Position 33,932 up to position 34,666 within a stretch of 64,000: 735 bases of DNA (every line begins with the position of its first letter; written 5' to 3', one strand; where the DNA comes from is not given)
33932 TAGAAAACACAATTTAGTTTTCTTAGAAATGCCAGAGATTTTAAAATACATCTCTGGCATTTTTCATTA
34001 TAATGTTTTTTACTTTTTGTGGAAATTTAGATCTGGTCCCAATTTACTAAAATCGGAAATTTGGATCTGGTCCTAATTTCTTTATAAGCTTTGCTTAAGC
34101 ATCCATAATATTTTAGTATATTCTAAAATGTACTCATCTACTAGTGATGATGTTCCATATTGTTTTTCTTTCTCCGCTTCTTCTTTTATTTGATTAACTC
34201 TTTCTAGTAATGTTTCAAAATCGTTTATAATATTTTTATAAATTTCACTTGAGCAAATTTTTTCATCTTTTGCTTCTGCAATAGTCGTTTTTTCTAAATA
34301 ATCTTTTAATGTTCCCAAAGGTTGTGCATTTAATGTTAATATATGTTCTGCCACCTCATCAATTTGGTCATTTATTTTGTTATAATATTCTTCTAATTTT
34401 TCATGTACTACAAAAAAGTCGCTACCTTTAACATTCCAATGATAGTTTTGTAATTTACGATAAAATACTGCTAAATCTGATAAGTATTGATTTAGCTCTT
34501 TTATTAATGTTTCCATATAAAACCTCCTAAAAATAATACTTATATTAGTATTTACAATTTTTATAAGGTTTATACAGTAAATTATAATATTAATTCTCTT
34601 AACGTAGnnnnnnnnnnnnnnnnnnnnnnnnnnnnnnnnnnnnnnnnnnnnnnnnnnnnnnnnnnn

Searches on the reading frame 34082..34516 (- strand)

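Call 24: search_protein_families(library=ncbifam, proteins=[window:34082-34516:-], max_evalue=0.00001)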
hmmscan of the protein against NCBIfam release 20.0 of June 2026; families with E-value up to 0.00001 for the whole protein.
window:34082-34516:- (144 aa): 3 families
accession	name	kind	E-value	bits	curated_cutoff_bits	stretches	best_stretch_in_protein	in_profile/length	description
NF006975.0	PRK09448.1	equivalog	5.9e-16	59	114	1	3-141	28-163/168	DNA starvation/stationary phase protection protein Dps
NF041388.1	DNAstvprot_Halo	equivalog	5.5e-15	55.7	170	1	2-131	22-151/171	DNA starvation/stationary phase protection protein DpsA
NF052461.1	DNAProtecDpsACyan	equivalog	6.5e-11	42.2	300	1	3-131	27-155/176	DNA starvation/stress protection protein DpsA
